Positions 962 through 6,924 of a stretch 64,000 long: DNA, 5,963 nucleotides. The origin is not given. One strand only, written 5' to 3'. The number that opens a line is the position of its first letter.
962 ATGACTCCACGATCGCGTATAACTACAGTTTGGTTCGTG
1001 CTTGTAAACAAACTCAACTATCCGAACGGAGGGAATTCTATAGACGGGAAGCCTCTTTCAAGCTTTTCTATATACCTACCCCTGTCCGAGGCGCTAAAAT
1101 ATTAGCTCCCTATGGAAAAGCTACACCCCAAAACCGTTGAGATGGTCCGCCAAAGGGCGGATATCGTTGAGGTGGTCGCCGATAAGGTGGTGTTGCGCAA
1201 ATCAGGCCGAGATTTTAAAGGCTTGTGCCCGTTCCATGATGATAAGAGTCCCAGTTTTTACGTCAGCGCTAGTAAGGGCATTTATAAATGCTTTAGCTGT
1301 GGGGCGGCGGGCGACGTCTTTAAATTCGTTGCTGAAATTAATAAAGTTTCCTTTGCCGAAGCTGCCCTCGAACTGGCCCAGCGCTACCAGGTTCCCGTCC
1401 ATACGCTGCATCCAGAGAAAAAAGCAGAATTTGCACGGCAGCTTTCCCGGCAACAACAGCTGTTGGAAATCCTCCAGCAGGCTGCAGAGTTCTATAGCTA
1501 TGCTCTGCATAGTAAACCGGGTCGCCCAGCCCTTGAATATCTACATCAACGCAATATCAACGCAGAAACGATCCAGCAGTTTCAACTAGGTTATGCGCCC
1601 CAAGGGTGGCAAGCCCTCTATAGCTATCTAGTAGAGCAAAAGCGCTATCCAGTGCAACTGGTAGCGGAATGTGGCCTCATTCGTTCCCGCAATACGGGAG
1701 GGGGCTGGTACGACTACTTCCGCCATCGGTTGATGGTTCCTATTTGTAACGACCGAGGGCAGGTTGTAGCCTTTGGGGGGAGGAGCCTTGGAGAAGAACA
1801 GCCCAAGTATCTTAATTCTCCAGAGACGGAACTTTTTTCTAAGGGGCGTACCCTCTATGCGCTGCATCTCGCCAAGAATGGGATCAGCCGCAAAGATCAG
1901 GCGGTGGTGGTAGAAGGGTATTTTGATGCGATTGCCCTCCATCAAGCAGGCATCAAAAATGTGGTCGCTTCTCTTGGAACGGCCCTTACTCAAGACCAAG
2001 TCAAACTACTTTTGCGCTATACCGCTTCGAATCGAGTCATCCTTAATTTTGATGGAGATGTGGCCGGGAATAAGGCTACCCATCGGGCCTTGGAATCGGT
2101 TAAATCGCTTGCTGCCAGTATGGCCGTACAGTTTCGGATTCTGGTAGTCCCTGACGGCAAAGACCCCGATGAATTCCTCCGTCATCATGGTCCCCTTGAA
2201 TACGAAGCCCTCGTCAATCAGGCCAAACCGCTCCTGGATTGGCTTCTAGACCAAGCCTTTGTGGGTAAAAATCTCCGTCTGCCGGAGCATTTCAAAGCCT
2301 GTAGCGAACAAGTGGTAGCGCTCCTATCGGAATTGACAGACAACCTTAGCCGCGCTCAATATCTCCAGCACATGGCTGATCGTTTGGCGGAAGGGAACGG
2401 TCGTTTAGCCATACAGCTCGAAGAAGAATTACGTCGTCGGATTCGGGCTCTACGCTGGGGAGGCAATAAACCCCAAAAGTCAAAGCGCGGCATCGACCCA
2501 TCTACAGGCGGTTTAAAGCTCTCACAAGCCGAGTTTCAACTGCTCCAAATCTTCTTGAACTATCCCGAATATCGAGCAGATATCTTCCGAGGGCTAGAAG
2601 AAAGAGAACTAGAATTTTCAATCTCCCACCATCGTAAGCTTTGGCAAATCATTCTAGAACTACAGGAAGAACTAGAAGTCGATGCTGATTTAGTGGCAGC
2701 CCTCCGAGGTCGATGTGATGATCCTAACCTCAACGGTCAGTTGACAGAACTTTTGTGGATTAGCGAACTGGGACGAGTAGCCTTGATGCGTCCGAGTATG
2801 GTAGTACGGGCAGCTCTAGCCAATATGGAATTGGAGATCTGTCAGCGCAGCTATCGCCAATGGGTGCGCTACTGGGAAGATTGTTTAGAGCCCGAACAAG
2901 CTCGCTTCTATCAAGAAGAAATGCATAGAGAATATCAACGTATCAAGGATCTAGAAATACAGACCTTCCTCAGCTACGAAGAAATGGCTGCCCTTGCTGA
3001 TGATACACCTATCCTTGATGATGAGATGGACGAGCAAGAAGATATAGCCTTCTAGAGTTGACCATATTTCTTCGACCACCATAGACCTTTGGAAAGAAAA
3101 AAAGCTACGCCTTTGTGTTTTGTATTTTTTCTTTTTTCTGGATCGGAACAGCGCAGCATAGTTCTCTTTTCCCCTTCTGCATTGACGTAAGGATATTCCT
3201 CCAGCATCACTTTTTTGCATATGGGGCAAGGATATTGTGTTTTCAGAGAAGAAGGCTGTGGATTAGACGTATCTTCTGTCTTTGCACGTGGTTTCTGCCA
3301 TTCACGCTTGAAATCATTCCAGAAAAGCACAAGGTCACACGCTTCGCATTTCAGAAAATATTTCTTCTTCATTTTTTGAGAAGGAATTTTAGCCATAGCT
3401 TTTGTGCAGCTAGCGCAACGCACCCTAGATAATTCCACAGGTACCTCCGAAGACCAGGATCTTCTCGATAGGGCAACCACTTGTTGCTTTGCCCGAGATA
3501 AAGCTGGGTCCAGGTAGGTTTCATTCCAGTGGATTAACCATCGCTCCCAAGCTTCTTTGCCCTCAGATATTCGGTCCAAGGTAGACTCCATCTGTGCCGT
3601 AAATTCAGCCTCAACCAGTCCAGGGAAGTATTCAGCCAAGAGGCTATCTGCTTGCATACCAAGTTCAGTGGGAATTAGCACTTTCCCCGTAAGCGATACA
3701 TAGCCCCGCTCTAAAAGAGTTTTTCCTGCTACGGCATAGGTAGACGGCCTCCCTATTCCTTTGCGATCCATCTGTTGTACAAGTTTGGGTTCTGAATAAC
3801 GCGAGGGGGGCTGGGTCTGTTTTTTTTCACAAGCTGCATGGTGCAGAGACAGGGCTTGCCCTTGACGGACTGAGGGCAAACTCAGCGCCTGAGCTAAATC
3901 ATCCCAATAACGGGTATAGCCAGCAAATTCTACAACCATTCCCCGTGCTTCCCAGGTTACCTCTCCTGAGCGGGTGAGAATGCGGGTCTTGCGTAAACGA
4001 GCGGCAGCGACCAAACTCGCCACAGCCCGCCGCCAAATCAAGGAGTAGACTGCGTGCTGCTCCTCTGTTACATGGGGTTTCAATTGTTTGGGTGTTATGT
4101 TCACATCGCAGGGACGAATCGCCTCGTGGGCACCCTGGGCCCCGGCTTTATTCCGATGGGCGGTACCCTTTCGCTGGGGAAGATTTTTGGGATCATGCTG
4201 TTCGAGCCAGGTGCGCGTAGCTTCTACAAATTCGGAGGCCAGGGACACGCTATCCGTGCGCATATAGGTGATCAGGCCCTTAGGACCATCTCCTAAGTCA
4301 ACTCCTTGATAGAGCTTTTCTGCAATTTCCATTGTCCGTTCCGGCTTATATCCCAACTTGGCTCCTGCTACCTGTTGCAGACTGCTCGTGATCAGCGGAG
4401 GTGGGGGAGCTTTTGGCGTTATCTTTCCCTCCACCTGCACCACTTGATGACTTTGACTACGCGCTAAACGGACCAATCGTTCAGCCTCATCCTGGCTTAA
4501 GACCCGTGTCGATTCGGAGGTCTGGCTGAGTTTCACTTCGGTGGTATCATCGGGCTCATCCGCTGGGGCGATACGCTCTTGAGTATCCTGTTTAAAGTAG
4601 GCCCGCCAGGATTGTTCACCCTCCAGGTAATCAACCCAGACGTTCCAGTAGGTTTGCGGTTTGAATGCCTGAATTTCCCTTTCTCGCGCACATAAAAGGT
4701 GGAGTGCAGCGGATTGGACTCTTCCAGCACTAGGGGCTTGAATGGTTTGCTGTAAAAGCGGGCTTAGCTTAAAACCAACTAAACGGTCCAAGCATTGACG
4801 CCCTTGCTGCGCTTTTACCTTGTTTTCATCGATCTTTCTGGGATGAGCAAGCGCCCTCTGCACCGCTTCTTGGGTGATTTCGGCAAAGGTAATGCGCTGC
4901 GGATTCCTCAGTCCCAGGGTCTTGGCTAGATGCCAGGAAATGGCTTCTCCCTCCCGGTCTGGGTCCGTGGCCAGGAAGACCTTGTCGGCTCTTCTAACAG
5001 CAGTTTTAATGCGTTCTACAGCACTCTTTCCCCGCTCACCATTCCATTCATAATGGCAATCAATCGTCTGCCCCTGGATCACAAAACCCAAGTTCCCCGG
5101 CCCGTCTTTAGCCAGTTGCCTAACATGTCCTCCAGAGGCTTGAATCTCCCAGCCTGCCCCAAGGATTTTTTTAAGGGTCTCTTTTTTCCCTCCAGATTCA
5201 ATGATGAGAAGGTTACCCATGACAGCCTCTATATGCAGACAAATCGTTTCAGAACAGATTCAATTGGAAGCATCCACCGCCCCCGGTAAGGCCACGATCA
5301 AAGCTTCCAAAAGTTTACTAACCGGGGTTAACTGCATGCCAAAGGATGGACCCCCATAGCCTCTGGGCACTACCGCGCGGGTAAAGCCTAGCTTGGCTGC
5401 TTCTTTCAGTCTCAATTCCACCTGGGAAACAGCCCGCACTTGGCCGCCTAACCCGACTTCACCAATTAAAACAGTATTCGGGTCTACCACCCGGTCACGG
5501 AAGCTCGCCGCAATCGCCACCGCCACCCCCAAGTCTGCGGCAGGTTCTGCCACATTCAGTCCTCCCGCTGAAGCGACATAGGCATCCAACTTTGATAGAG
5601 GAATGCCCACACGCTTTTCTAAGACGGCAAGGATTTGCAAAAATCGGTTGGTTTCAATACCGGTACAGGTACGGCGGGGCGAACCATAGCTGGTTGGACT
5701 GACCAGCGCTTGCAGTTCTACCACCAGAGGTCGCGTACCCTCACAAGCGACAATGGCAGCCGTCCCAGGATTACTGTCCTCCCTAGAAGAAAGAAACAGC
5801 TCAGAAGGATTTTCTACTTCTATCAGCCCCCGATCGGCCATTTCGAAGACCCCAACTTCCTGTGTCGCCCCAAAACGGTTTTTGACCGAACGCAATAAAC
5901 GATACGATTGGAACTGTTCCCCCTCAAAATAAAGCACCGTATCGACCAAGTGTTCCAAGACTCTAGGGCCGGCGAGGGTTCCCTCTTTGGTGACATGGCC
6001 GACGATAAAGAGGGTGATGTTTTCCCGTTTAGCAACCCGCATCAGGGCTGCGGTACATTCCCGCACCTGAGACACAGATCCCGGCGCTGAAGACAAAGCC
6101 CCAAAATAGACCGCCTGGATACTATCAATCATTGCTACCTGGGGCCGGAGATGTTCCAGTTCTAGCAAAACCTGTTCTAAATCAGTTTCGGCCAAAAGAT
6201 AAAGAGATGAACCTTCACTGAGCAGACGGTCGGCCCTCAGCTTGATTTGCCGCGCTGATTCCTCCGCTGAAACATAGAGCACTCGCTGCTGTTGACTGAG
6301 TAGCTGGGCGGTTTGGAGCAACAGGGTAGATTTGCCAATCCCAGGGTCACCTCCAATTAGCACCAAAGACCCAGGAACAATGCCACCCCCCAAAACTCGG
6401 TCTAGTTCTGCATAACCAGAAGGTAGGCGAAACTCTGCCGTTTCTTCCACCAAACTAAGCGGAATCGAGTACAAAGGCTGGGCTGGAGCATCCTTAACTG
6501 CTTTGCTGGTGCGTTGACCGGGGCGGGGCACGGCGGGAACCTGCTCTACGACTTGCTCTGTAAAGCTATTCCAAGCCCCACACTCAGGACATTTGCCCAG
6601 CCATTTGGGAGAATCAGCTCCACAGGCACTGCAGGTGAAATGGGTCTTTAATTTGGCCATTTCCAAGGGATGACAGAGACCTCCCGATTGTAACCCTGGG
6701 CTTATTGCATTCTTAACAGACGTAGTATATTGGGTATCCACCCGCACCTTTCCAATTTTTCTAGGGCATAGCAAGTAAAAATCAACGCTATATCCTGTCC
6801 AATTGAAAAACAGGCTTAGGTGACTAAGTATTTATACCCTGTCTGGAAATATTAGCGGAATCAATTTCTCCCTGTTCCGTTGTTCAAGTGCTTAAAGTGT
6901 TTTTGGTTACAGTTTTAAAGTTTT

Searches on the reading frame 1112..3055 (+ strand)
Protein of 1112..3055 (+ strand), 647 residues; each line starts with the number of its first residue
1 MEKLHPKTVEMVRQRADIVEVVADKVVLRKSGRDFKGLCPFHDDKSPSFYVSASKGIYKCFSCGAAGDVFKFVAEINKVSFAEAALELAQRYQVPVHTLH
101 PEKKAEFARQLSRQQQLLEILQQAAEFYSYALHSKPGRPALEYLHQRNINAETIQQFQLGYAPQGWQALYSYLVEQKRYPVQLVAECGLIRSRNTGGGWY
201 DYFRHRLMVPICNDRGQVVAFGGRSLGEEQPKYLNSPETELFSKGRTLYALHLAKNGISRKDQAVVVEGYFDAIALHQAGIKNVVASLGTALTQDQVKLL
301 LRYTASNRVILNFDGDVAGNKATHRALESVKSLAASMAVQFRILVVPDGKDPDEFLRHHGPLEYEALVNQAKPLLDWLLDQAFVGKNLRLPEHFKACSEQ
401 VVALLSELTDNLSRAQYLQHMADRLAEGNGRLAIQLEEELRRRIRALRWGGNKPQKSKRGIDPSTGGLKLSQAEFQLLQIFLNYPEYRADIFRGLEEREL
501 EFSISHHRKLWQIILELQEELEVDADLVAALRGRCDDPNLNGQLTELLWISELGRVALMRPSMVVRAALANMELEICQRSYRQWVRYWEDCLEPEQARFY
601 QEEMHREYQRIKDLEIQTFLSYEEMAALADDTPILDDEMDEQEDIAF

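Call 14: search_protein_families(library=pfam, proteins=[window:1112-3055:+], max_evalue=0.00001)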
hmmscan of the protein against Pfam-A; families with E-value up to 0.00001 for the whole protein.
window:1112-3055:+ (647 aa): 6 families
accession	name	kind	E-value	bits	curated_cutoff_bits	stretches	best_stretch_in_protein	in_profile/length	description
PF08275.17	DNAG_N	-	7.3e-42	142.9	26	1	127-255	1-128/128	DNA primase catalytic core, N-terminal domain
PF01807.25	Zn_ribbon_DnaG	-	4e-35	120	24.9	1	6-97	3-94/98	CHC2 zinc finger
PF13155.12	Toprim_2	-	4.7e-25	88.2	22.1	1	265-356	1-88/88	Toprim-like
PF13662.12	Toprim_4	-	2.1e-22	79.6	25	1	263-331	2-75/85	Toprim domain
PF01751.28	Toprim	-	1.2e-13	51.4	23.1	1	264-336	2-86/96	Toprim domain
PF13362.12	Toprim_3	-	5.8e-07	30.3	27.2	1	264-361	2-94/95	Toprim domain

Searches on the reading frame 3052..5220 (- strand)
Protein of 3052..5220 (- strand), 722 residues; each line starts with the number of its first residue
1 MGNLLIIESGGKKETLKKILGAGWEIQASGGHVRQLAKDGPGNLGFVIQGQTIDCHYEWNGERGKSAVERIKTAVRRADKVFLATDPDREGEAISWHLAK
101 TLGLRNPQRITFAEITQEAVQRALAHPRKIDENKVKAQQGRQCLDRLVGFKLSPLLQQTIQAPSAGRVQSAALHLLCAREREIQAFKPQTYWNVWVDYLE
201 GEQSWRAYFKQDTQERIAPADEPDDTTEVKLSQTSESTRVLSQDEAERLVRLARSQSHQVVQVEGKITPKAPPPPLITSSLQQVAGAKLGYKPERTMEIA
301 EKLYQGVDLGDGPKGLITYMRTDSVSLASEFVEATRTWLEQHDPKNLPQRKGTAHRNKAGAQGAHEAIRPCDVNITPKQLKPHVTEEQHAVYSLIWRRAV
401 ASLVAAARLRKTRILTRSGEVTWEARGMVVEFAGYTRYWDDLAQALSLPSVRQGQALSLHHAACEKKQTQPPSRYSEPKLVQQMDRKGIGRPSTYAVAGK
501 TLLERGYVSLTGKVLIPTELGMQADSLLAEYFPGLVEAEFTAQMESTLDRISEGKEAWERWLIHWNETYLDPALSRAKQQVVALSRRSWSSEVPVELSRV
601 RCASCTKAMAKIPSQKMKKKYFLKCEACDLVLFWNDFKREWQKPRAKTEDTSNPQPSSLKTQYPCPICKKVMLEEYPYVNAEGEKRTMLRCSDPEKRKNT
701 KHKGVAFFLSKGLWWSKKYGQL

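Call 14: search_protein_families(library=pfam, proteins=[window:3052-5220:-], max_evalue=0.00001)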
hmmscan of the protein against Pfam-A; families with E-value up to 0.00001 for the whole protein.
window:3052-5220:- (722 aa): 2 families
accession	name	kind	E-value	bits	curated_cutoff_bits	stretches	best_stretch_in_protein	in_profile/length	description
PF01131.25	Topoisom_bac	-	6.1e-105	352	35.1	1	129-561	1-409/411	DNA topoisomerase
PF01751.28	Toprim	-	1.4e-14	54.4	23.1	1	4-115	2-96/96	Toprim domain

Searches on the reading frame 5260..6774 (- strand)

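Call 14: search_protein_families(library=pfam, proteins=[window:5260-6774:-], max_evalue=0.00001)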
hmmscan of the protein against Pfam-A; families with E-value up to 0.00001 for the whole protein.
window:5260-6774:- (504 aa): 5 families
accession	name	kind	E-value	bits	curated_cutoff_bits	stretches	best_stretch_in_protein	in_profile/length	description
PF06745.19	ATPase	-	9.7e-14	51.7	26.6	1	118-183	2-69/231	KaiC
PF13481.12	AAA_25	-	2.6e-13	50.5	27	1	123-265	21-194/195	AAA domain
PF18073.7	Zn_ribbon_LapB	-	6e-12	45.5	25.7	1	46-73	1-28/28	Rubredoxin metal binding domain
PF03796.21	DnaB_C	-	3.5e-09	36.8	27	1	117-259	2-136/255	DnaB-like helicase C terminal domain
PF13541.12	ChlI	-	3.1e-07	30.8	27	1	412-471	60-119/121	Subunit ChlI of Mg-chelatase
